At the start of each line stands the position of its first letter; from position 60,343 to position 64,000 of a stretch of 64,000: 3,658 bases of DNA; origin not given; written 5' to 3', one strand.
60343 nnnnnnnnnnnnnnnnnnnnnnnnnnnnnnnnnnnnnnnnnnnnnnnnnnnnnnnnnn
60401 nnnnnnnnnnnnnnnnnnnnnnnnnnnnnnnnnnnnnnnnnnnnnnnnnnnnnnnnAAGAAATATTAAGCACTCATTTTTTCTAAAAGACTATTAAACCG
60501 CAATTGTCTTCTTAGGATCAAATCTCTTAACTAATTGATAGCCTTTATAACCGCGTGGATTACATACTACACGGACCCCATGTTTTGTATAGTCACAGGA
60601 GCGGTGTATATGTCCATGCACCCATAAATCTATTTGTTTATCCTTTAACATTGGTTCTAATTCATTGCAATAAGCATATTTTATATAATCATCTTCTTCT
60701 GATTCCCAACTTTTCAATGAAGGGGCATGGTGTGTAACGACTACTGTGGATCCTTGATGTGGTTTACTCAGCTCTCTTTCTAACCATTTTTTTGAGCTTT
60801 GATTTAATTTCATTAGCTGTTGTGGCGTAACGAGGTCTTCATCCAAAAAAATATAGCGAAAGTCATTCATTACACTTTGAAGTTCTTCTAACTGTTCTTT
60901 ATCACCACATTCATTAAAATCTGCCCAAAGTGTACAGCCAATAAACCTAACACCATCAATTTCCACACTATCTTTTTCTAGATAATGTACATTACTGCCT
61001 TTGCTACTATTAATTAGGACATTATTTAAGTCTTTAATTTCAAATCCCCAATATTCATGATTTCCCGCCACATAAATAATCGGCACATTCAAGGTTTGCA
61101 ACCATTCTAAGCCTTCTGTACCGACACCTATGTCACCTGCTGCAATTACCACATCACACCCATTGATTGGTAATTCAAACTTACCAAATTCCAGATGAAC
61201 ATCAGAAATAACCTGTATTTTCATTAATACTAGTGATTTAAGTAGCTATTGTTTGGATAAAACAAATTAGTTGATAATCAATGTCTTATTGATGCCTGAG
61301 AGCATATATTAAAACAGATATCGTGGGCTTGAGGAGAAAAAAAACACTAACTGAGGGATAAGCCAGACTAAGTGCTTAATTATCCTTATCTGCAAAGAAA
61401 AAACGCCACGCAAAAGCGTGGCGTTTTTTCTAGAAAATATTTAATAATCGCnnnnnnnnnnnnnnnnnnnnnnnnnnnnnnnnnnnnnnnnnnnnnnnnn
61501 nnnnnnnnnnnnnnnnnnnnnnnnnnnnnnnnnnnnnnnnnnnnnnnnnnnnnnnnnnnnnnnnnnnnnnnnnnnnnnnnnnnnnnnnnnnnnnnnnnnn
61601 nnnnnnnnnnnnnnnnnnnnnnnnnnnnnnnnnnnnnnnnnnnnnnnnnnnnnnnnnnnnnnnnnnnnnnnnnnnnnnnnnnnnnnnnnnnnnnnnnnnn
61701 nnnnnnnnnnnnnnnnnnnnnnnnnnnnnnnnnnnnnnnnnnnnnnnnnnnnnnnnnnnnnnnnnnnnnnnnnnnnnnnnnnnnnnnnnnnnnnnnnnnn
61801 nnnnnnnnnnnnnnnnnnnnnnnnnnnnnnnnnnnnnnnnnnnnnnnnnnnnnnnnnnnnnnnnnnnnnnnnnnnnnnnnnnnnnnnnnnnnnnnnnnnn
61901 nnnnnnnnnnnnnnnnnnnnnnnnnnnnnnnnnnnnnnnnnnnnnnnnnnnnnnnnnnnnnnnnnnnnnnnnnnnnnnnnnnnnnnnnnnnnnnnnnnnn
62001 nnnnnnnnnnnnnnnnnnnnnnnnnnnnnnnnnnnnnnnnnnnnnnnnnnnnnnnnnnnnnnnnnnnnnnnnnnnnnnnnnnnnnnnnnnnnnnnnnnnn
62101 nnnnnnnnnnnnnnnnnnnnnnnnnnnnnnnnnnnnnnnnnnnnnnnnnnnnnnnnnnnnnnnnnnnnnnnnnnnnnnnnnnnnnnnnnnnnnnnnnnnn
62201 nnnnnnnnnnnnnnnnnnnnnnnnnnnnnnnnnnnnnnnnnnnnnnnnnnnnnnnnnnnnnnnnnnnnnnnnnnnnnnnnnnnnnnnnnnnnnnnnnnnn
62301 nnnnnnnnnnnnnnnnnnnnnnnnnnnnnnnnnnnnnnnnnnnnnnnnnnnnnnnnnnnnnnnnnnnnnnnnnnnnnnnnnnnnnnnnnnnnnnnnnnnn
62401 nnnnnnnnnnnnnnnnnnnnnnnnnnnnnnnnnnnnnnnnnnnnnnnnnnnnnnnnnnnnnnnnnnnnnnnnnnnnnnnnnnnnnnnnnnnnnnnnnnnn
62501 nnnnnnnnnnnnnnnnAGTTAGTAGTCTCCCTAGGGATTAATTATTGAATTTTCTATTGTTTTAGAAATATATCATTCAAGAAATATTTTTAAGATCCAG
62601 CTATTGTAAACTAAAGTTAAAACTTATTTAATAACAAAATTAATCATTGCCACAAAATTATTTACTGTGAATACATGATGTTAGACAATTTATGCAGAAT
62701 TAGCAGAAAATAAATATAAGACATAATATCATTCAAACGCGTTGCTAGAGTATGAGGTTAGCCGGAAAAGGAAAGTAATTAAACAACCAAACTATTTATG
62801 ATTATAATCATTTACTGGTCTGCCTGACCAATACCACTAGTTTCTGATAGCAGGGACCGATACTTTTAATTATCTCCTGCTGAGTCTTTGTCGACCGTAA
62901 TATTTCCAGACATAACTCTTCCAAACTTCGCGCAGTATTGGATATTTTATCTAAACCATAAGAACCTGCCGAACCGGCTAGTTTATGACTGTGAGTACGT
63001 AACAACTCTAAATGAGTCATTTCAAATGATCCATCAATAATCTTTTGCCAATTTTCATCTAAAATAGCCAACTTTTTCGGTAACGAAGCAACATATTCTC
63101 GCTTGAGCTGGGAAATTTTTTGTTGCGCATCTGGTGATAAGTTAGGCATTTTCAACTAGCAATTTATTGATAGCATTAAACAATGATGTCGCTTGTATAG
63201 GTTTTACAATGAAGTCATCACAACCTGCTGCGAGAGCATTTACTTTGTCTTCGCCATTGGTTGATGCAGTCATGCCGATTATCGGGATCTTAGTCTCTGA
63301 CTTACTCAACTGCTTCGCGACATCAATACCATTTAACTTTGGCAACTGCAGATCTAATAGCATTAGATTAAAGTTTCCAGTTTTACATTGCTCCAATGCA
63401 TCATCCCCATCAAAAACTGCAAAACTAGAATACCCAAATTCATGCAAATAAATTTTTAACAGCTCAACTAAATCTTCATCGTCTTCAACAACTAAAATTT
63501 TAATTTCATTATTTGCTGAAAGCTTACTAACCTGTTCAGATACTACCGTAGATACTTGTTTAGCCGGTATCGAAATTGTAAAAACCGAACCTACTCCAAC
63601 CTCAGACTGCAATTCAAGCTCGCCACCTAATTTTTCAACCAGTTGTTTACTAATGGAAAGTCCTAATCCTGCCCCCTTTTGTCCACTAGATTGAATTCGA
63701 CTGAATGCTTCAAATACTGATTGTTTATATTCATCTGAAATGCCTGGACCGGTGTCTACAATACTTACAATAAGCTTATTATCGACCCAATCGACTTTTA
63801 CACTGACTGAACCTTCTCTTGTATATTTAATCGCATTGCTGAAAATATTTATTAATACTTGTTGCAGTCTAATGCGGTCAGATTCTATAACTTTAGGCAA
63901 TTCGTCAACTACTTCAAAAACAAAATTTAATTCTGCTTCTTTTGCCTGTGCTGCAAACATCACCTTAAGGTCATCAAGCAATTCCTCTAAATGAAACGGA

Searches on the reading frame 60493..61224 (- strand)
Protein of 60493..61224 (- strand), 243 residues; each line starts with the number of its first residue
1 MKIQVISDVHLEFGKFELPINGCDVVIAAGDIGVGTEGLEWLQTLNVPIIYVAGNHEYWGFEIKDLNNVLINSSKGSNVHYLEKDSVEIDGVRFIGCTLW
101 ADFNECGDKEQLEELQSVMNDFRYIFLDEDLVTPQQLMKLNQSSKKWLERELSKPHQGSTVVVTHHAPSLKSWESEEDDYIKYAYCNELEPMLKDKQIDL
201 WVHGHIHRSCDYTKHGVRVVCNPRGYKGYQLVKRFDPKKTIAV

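Call 25: search_protein_families(library=pfam, proteins=[window:60493-61224:-], max_evalue=0.001)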
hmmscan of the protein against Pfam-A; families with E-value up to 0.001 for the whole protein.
window:60493-61224:- (243 aa): 2 families
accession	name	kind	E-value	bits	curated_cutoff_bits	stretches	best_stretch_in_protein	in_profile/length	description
PF12850.12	Metallophos_2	-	3.5e-14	53.5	27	1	1-94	1-84/154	Calcineurin-like phosphoesterase superfamily domain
PF00149.33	Metallophos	-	1.8e-13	51.8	21.5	1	1-208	1-190/191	Calcineurin-like phosphoesterase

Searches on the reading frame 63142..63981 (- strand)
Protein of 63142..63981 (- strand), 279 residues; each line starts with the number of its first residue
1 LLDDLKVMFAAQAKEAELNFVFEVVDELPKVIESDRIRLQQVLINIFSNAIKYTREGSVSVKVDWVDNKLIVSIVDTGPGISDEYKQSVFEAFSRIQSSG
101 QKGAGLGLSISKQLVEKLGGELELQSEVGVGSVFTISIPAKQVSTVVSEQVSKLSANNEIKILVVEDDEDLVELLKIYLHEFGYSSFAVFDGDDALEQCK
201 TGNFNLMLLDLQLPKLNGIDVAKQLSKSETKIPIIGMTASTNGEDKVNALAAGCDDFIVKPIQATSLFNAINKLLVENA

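Call 25: search_protein_families(library=pfam, proteins=[window:63142-63981:-], max_evalue=0.001)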
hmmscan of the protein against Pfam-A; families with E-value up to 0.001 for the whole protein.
window:63142-63981:- (279 aa): 3 families
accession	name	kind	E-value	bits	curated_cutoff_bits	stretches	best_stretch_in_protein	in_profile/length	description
PF02518.31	HATPase_c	-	2.1e-28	99.4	26.4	1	35-141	2-110/111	Histidine kinase-, DNA gyrase B-, and HSP90-like ATPase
PF00072.30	Response_reg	-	2.4e-26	92.5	30.2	1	162-271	1-110/111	Response regulator receiver domain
PF13581.12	HATPase_c_2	-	0.00068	20.1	27.4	0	30-118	23-112/127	Histidine kinase-like ATPase domain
